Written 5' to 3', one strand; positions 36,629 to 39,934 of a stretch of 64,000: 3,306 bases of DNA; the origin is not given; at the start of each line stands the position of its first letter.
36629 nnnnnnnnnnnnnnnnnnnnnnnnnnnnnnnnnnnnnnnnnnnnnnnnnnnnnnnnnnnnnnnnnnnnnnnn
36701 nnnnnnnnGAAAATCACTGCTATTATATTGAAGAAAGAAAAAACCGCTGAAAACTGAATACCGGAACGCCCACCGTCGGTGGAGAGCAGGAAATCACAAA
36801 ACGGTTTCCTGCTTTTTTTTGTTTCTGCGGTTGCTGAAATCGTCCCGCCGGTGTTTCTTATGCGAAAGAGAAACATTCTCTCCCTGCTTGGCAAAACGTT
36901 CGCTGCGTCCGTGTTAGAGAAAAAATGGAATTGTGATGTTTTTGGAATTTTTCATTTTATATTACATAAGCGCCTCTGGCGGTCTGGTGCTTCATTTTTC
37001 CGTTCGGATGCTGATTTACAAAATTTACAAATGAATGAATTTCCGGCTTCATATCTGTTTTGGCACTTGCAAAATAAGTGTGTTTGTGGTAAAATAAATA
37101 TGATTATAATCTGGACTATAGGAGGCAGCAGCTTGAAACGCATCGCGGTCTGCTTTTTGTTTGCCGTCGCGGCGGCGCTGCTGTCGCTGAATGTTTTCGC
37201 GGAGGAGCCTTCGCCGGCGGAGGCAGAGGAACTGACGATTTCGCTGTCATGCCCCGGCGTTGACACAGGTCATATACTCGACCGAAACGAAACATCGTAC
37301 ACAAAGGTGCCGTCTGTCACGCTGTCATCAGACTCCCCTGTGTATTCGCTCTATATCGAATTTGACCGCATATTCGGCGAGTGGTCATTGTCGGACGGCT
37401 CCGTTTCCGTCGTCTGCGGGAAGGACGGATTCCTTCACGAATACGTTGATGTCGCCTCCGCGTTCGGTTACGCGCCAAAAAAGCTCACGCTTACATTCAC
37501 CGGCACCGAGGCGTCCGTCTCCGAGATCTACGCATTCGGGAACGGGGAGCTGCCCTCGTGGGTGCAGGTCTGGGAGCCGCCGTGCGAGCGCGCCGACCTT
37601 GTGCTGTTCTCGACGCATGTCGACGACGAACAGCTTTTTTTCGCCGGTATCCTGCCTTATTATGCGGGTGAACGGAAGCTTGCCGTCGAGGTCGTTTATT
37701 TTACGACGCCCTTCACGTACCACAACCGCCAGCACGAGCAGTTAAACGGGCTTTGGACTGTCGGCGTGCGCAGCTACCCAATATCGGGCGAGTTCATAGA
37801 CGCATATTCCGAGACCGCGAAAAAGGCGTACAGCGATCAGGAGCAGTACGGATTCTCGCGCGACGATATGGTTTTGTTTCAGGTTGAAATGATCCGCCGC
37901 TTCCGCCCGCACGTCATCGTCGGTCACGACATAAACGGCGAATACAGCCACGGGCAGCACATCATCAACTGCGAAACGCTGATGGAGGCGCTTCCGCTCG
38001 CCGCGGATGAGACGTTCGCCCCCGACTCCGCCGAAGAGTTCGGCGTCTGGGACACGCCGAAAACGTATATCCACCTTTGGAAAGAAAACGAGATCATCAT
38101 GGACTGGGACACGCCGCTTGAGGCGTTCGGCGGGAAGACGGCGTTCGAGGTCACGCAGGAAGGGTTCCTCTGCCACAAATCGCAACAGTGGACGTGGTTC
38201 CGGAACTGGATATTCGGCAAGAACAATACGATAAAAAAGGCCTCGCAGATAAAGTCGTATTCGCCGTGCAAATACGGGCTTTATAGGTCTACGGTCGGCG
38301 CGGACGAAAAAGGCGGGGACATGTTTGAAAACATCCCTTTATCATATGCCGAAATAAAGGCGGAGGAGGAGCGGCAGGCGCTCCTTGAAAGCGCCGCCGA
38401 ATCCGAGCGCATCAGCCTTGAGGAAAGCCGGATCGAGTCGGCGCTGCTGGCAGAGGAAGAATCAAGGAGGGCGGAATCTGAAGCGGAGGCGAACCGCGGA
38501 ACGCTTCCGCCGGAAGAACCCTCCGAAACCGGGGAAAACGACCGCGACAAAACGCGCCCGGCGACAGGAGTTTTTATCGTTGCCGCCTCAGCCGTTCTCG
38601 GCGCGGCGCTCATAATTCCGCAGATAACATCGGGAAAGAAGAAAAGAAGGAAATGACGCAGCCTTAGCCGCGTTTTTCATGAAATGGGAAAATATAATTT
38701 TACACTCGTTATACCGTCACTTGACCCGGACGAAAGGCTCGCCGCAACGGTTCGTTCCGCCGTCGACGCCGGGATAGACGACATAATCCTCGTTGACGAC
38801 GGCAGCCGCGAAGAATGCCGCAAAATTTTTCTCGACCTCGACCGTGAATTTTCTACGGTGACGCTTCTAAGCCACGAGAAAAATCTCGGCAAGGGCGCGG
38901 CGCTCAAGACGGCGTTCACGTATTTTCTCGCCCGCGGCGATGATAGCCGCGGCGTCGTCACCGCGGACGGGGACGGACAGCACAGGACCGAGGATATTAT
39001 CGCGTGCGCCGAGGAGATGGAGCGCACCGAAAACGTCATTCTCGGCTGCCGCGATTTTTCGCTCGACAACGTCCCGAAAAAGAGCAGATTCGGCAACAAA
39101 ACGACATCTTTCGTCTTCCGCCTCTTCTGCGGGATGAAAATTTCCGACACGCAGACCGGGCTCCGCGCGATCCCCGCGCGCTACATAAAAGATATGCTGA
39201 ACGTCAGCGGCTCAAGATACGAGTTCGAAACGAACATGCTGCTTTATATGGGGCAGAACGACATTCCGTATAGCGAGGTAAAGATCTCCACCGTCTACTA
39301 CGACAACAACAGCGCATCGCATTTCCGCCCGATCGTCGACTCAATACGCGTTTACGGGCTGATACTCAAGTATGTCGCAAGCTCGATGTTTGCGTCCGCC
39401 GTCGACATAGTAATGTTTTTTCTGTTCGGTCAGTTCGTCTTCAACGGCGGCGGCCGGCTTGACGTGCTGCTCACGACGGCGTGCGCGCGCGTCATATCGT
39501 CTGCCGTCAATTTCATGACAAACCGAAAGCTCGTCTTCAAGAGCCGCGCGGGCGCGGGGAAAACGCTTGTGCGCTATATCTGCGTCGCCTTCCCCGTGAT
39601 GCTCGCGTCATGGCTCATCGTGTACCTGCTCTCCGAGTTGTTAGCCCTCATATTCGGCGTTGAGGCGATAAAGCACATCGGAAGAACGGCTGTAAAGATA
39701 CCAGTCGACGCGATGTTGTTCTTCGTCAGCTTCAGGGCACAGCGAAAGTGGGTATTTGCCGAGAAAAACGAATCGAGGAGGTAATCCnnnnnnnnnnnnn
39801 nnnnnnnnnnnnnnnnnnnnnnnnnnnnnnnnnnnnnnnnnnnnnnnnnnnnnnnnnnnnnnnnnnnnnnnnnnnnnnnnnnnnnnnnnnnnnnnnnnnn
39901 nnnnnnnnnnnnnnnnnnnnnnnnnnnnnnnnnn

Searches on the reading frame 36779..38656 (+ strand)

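Call 77: search_protein_families(library=pfam, proteins=[window:36779-38656:+], max_evalue=0.001)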
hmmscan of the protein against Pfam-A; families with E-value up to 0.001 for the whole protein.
window:36779-38656:+ (625 aa): 1 family
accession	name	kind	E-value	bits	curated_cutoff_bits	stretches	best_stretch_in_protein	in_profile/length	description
PF02585.22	PIG-L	-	0.00023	22.1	28.2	1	276-404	2-128/129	GlcNAc-PI de-N-acetylase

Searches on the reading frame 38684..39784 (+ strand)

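Call 77: search_protein_families(library=pfam, proteins=[window:38684-39784:+], max_evalue=0.001)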
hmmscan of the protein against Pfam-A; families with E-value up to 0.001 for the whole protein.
window:38684-39784:+ (366 aa): 3 families
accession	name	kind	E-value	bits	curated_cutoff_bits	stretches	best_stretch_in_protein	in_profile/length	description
PF00535.33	Glycos_transf_2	-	1.9e-15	57.7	23.3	1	8-136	2-128/168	Glycosyl transferase family 2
PF04138.20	GtrA_DPMS_TM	-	2.7e-11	44.1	26.1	1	229-358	1-117/117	GtrA/DPMS, transmembrane domain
PF13641.12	Glyco_tranf_2_3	-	0.00049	20.6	27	1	6-78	3-82/230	Glycosyltransferase like family 2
